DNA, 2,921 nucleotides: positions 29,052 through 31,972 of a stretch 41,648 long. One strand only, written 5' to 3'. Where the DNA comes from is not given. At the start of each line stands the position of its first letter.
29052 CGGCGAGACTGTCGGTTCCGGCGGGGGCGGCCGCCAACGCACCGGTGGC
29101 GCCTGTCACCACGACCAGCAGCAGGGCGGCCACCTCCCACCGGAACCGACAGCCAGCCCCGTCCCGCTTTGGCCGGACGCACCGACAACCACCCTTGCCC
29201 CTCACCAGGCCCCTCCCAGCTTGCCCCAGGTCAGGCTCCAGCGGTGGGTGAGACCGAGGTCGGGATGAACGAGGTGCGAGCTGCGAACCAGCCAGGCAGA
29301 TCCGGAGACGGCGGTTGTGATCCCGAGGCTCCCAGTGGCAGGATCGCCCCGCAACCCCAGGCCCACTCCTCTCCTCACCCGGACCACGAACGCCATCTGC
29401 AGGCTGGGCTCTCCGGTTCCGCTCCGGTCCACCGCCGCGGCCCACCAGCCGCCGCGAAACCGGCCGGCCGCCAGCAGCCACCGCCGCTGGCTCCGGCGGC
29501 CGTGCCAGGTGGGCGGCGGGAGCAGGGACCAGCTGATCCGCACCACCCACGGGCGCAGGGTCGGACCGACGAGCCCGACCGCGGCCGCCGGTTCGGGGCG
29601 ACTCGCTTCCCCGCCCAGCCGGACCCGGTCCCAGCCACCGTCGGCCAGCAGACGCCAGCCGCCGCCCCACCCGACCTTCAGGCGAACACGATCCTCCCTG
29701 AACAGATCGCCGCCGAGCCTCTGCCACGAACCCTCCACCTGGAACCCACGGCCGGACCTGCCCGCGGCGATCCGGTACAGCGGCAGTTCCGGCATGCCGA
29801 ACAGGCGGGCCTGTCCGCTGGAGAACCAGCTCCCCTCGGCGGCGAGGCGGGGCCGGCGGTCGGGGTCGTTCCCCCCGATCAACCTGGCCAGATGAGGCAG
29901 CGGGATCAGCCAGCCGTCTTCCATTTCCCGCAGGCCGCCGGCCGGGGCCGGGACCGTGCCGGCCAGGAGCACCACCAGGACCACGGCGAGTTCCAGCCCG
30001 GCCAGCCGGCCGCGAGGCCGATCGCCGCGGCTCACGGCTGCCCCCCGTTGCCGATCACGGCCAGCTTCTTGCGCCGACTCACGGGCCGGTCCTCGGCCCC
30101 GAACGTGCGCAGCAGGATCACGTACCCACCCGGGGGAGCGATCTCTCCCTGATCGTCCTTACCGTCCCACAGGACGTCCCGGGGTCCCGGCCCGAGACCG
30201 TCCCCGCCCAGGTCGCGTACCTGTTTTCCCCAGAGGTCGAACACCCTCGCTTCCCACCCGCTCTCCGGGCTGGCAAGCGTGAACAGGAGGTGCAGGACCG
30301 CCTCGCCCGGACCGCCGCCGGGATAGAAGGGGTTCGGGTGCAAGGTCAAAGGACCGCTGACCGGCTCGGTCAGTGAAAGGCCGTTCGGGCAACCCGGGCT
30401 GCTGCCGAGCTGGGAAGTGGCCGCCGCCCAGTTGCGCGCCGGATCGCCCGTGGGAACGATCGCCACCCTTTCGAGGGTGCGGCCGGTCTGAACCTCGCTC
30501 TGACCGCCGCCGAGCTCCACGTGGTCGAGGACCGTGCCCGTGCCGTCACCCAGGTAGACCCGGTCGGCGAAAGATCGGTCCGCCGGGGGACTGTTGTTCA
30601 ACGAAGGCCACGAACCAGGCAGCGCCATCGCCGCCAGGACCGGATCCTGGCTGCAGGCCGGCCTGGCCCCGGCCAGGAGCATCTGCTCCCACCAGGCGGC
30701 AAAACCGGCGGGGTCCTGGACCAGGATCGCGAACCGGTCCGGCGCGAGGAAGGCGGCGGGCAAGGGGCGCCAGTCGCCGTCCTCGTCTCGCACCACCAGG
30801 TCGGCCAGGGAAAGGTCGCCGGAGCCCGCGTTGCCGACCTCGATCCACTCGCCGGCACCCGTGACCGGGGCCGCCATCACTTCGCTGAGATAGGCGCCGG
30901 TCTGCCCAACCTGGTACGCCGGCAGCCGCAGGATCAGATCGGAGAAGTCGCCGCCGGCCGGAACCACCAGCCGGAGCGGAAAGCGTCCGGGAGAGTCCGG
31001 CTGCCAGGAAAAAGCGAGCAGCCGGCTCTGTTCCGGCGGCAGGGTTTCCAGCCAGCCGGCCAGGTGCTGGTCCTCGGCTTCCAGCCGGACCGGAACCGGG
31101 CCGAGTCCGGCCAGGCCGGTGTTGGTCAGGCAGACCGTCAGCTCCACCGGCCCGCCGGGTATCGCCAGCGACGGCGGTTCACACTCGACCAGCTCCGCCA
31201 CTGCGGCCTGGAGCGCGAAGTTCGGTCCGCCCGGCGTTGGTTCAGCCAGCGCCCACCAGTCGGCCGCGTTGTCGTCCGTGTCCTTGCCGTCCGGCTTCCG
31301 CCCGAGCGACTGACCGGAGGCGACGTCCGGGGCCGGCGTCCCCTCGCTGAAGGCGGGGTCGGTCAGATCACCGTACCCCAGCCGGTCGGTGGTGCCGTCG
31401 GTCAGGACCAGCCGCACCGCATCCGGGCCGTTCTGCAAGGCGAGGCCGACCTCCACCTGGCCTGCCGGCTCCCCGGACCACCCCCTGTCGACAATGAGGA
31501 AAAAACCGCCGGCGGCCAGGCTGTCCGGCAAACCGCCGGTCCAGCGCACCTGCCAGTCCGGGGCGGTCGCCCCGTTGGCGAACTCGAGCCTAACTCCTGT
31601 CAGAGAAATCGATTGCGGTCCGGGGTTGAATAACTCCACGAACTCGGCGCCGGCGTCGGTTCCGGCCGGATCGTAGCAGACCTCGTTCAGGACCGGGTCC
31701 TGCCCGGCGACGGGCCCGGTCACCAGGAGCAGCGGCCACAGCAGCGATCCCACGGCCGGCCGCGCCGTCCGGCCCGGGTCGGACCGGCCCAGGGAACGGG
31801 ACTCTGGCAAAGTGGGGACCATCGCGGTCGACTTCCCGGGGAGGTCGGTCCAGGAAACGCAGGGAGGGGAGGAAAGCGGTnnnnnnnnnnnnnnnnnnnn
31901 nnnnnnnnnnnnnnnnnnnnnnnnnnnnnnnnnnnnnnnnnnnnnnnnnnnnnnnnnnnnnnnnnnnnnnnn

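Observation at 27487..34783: Envelope gene cluster built almost entirely from poorly characterised parts (best candidate for an undescribed surface or secretion module)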

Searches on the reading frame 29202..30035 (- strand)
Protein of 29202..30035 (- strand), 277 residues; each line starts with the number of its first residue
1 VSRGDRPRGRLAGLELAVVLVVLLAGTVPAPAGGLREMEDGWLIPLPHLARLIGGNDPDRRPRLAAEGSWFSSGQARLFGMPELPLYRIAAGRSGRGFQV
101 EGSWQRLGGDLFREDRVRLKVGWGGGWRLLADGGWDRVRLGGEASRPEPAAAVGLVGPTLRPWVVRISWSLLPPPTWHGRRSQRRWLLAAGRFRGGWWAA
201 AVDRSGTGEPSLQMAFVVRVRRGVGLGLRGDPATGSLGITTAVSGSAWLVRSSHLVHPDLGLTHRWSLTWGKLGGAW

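Call 3: search_protein_families(library=pfam, proteins=[window:29202-30035:-], max_evalue=0.1)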
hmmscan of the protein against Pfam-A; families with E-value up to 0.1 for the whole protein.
window:29202-30035:- (277 aa): 0 families

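Call 4: search_protein_families(library=ncbifam, proteins=[window:29202-30035:-], max_evalue=0.1)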
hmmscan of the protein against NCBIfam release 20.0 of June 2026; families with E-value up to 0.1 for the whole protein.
window:29202-30035:- (277 aa): 0 families

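Call 24: search_solved_structures(query=A3, max_evalue=10)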
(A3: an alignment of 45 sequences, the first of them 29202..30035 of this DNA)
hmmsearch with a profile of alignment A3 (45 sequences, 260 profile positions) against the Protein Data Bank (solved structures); distinct sequences matched with E-value up to 10: 0.

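Call 31: search_protein_families(library=pfam, alignment_id=A3, max_evalue=10)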
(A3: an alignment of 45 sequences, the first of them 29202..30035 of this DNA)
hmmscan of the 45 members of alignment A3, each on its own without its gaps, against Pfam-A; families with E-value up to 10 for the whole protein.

A. member 1, window:29202-30035:- (277 aa): 0 families

B. families by the number of members that match (of 45 scanned): 7 families
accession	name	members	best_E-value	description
PF15028.12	PTCRA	1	0.02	Pre-T-cell antigen receptor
PF19628.4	DUF6132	1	0.059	Family of unknown function (DUF6132)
PF01500.22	Keratin_B2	1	0.06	Keratin, high sulfur B2 protein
PF22471.2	Mcm2-like_OB_arc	1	0.16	Mcm2-like, OB fold, archaea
PF18878.5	PPE-PPW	1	0.18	PPE-PPW subfamily C-terminal region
PF08307.16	Glyco_hydro_98C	1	0.25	Glycosyl hydrolase family 98 C-terminal domain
PF13560.12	HTH_31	1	0.36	Helix-turn-helix domain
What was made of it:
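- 29202..30035 (-): B277: 14-strand outer-membrane beta-barrel of an undescribed family, 277 aa. It has a signal peptide, a conserved N-terminal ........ segment and an invariant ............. hairpin. No Pfam hit in 45 members (call 31) and no PDB sequence hit (call 24).
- On T9SS type-B cargo / PorP-SprF pair: No Pfam hit of any kind in 45 B277 members at E up to 10 (call 31).
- Closest known: T9SS type-B CTD cargo with its cognate PorP/SprF outer-membrane barrel. Different: B277 shows no sequence similarity to PorP/SprF or PorV (calls 4, 31).
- B277 has no detectable similarity to PorP/SprF or PorV (calls 4, 31).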

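Call 45: search_protein_representatives(protein=window:29202-30035:-)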
Query: 277 residues. Proteins with E-value up to 0.001 (for the whole library): 147; up to 1e-10: 123; up to 1e-30: 32. The best 147 are listed.
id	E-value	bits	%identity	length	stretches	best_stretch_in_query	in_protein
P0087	1.4e-68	248.0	50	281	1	19-277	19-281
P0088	3.5e-60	220.4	50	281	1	9-272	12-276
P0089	2.5e-58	214.3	46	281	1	15-277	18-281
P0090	5.8e-57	209.9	47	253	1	28-275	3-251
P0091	2.6e-53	197.9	45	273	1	27-277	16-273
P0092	2.9e-49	184.5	40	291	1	16-277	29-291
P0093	7.3e-49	183.2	44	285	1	16-272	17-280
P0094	7.1e-46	173.4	45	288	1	18-274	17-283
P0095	1.2e-45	172.6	46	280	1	18-277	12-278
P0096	1.6e-45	172.3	44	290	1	16-277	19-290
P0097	7.5e-44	166.8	42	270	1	16-273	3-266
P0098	5.6e-42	160.6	45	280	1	25-277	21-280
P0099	1.3e-41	159.4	48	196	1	81-277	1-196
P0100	3.5e-41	158.0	42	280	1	6-271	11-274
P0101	1.5e-40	155.9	42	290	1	12-273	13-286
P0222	1.2e-06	44.6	32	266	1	19-268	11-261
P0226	5.1e-05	39.2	33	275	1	19-274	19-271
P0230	1.9e-04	37.4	38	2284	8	231-277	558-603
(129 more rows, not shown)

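Call 55: predict_structure(alignment_id=A6)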
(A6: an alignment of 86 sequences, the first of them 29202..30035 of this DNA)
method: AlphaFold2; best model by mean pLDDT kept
length: 277 residues; sequences in the alignment: 86
mean_pLDDT: 90.5   pTM: 0.84
mean pLDDT of the five models: 90.5, 90.2, 89.7, 89.7, 89.6
residues with pLDDT >= 90: 215; 70-90: 32; 50-70: 27; < 50: 3
segments of 3 or more residues with pLDDT < 50: 1-3
pLDDT, mean of each block of 10 residues (from residue 1): 53 70 63 84 96 86 80 97 97 95 97 97 95 98 93 92 93 95 95 95 94 97 97 94 97 96 98 92
secondary structure, 60 per line:
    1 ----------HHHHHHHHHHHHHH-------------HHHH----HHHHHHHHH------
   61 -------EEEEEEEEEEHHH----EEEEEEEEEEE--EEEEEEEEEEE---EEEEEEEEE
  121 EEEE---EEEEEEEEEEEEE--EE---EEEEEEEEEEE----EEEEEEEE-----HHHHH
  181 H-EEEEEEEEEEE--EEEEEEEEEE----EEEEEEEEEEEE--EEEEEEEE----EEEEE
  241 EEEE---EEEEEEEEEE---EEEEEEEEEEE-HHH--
elements in order: H11-24 H38-41 H46-54 E68-77 E85-95 E98-108 E112-124 E128-140 E148-158 E163-170 H176-181 E183-193 E196-205 E210-221 E224-231 E236-244 E248-257 E261-271
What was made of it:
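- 29202..30035 (-): AlphaFold2 with 86 sequences: pLDDT 90.5, pTM 0.84, 14 strands between residues 68 and 271 (call 55).
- On T9SS type-B cargo / PorP-SprF pair: Only the general architecture fits: a 14-strand barrel encoded next to the cargo (call 55).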

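Call 59: fold_search(model_id=the predicted structure, library=pdb)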
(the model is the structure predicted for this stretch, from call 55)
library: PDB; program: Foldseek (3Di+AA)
matches with E <= 10: 982; with E <= 0.001: 50
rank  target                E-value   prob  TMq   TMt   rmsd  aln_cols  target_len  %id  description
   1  6gie                  7.3e-06  1.00  0.49  0.60   4.6       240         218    8  Crystal structure of the Acinetobacter baumannii outer membrane protein Omp33 (released 2018-09-19)
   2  6ehb_A                7.3e-06  1.00  0.39  0.35  10.4       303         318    7  OmpU, an outer membrane protein, of Vibrio cholerae (released 2018-04-25)
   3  8gl6_F                1.5e-05  1.00  0.53  0.42   6.6       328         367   11  The Type 9 Secretion System in vitro assembled, RemA-CTD substrate bound complex (released 2024-01-31)
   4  6ehb_C                2.1e-05  1.00  0.38  0.34  10.5       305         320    7  OmpU, an outer membrane protein, of Vibrio cholerae (released 2018-04-25)
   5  2wvp                  3.6e-05  1.00  0.49  0.51   6.3       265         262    9  Synthetically modified OmpG (released 2010-07-14)
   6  6ehb_B                3.6e-05  1.00  0.38  0.34  10.5       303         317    7  OmpU, an outer membrane protein, of Vibrio cholerae (released 2018-04-25)
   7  2x9k                  4.7e-05  1.00  0.45  0.45   7.2       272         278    8  Structure of a E.coli porin (released 2011-01-26)
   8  1uyn                  7.5e-05  1.00  0.28  0.28  13.1       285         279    8  Translocator domain of autotransporter NalP from Neisseria meningitidis (released 2004-03-18)
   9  4e1t                  9.3e-05  1.00  0.33  0.36  11.9       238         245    9  X-ray crystal structure of the transmembrane beta-domain from invasin from Yersinia pseudotuberculosis (released 2012-06-13)
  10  5onu_A                1.2e-04  1.00  0.36  0.32  12.0       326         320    7  Trimeric OmpU structure (released 2018-01-03)
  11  6ehc_A                1.2e-04  1.00  0.39  0.36   8.6       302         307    7  OmpUdeltaN (N-terminus deletion mutant of OmpU), outer membrane protein of Vibrio cholerae (released 2018-04-25)
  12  4fqe                  1.3e-04  1.00  0.39  0.57   6.1       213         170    8  KdgM porin (released 2013-06-26)
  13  1ild                  1.7e-04  1.00  0.32  0.34  10.6       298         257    8  OUTER MEMBRANE PHOSPHOLIPASE A FROM ESCHERICHIA COLI N156A ACTIVE SITE MUTANT pH 4.6 (released 2001-10-03)
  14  3kvn_X                1.7e-04  1.00  0.31  0.17  16.5       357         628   11  Crystal structure of the full-length autotransporter EstA from Pseudomonas aeruginosa (released 2010-01-26)
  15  4pr7_A                1.8e-04  1.00  0.38  0.57   6.7       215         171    6  KdgM porin in complex with disordered oligogalacturonate (released 2014-06-11)
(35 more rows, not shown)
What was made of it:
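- Closest known: T9SS type-B CTD cargo with its cognate PorP/SprF outer-membrane barrel. Same: The B277 model aligns as well with a chain of the T9SS translocon complex 8gl6 (TMq 0.53) as with any other barrel (call 59).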

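Call 76: find_encoding_contigs(protein=P0226, flank=10000, max_places=2)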
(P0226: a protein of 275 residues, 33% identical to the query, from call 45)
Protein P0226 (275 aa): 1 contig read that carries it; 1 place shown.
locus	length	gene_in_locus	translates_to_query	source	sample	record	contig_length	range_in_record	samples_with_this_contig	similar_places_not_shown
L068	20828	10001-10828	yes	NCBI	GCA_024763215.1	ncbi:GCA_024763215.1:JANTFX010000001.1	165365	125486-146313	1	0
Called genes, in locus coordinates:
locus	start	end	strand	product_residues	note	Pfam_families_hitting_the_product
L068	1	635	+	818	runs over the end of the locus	-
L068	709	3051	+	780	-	PF14870:PSII_BNR (faint), PF15902:Sortilin-Vps10 (faint)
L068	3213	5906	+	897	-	PF01326:PPDK_N, PF00391:PEP-utilizers, PF02896:PEP-utilizers_C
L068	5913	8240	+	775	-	-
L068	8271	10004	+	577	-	PF00932:LTD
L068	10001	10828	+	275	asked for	-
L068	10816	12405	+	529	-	-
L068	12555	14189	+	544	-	-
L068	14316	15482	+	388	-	PF00155:Aminotran_1_2, PF01041:DegT_DnrJ_EryC1 (weak)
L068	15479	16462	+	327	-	PF00696:AA_kinase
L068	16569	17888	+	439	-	PF02844:GARS_N, PF01071:GARS_A, PF02222:ATP-grasp, PF02786:CPSase_L_D2, PF02843:GARS_C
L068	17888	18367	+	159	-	PF00731:AIRC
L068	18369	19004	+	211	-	PF01300:Sua5_yciO_yrdC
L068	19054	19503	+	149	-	PF02502:LacAB_rpiB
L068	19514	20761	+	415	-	PF00464:SHMT, PF00155:Aminotran_1_2, PF01212:Beta_elim_lyase (faint)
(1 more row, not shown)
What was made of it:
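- Stop/start overlaps also occur between other gene pairs there (call 76).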

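Call 77: find_encoding_contigs(protein=P0222, flank=10000, max_places=2)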
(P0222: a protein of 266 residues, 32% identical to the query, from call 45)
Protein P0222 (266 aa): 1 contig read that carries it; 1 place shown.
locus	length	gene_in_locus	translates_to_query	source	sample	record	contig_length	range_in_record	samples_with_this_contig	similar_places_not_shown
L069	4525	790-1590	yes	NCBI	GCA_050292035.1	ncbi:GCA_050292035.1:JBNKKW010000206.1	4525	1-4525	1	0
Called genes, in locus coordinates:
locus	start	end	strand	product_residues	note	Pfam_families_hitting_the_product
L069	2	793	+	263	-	?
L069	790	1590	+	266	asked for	-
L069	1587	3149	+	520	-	-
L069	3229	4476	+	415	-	-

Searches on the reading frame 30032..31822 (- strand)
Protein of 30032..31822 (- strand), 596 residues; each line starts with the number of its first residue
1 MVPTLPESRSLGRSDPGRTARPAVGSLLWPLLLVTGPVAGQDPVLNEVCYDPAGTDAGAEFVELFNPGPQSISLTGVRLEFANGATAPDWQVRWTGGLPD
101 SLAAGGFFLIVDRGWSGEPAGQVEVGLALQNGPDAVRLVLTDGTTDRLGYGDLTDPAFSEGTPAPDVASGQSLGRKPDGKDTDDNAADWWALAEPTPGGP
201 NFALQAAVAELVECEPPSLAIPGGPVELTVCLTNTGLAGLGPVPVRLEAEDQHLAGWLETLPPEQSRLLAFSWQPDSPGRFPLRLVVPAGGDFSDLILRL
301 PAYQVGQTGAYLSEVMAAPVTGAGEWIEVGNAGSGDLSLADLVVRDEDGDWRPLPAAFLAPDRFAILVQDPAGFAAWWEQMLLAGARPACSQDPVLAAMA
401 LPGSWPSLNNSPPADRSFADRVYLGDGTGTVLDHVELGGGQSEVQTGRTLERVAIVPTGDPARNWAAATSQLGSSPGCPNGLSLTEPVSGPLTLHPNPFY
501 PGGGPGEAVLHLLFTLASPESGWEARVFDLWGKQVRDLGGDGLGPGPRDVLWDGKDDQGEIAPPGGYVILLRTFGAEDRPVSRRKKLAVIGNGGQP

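Call 3: search_protein_families(library=pfam, proteins=[window:30032-31822:-], max_evalue=0.1)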
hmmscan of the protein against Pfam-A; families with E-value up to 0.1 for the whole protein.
window:30032-31822:- (596 aa): 2 families
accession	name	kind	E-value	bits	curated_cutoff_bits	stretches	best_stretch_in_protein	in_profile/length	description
PF00932.25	LTD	-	1.3e-17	64.6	34.3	2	40-151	5-108/109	Lamin Tail Domain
PF13860.13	FlgD_ig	-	0.00047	20.5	27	1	508-569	10-71/79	FlgD Ig-like domain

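Call 4: search_protein_families(library=ncbifam, proteins=[window:30032-31822:-], max_evalue=0.1)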
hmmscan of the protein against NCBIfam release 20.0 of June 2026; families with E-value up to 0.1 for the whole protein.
window:30032-31822:- (596 aa): 1 family
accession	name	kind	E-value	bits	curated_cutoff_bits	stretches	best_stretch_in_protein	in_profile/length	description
NF005176.1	PRK06655.1-1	equivalog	0.00032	20.7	230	1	515-573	91-149/197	flagellar hook assembly protein FlgD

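Call 81: search_solved_structures(query=A9, max_evalue=1)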
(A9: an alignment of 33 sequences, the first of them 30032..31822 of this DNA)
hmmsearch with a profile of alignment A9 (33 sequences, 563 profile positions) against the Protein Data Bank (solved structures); distinct sequences matched with E-value up to 1: 7.
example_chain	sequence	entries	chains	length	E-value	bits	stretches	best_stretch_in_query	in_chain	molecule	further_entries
7eh9_A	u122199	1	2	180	7.2e-06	28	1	475-553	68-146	Basal-body rod modification protein FlgD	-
7bhq_A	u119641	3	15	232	1.2e-05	27.2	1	475-552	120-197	Basal-body rod modification protein FlgD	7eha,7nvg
3osv_A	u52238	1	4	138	3.2e-05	25.9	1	475-537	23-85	Flagellar basal-body rod modification protein FlgD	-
2kl6_A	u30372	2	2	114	0.00018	23.4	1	183-267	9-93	Uncharacterized protein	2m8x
3idu_A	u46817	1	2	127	0.0002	23.3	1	182-267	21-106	Uncharacterized protein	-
3c12_A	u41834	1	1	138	0.00089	21.1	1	485-548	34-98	Flagellar protein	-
8q30_A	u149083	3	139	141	0.95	11.1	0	194-247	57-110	DUF4352 domain-containing protein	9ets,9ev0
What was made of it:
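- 30032..31822 (-): LTD protein: exported, 596 aa. Layout: signal peptide, LTD, CARDB-like, LTD, FlgD-Ig-type C-terminal domain (candidate sorting or anchoring domain). The family profile hits FlgD Ig domains (7e-6) and CARDB structures (2e-4) in the PDB (call 81).
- LTD and CARDB are binding-type Ig folds (calls 3, 81).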

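Call 82: search_protein_families(library=pfam, alignment_id=A9, max_evalue=1)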
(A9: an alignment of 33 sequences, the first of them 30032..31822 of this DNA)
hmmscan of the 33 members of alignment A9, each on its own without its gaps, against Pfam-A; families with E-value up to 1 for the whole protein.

A. member 1, window:30032-31822:- (596 aa): 3 families
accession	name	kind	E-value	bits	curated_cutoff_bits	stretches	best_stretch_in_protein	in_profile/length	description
PF00932.25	LTD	-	1.3e-17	64.6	34.3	2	40-151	5-108/109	Lamin Tail Domain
PF13860.13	FlgD_ig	-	0.00047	20.5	27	1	508-569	10-71/79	FlgD Ig-like domain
PF07705.17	CARDB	-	0.26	11.9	22.7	1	214-290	9-86/101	CARDB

B. families by the number of members that match (of 33 scanned): 12 families
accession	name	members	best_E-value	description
PF00932.25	LTD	33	4e-26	Lamin Tail Domain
PF13860.13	FlgD_ig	31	1.8e-08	FlgD Ig-like domain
PF07705.17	CARDB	10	1.5e-05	CARDB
PF13585.12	CHU_C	6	0.0077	CHU_C Type IX secretion signal domain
PF10029.15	DUF2271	2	0.0059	Predicted periplasmic protein (DUF2271)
PF14430.11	Imm1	1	0.083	Immunity protein Imm1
PF11785.13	Aft1_OSA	1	0.12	Aft1 osmotic stress response (OSM) domain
PF11142.13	DUF2917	1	0.13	Protein of unknown function (DUF2917)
PF06863.17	DUF1254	1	0.14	Protein of unknown function (DUF1254)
PF18310.7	DUF5605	1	0.19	Domain of unknown function (DUF5605)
PF00731.26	AIRC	1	0.22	AIR carboxylase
PF16158.11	N_BRCA1_IG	1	0.25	Ig-like domain from next to BRCA1 gene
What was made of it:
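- On T9SS type-B cargo / PorP-SprF pair: The window protein hits only FlgD_ig, at 4.7e-4 (calls 3, 82).
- Closest known: T9SS type-B CTD cargo with its cognate PorP/SprF outer-membrane barrel. Same: 6 of 33 LTD orthologues weakly hit the type-B signal model CHU_C (call 82).
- FlgD_ig in 31 of 33 orthologues and CHU_C weakly in 6 of 33 (call 82).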
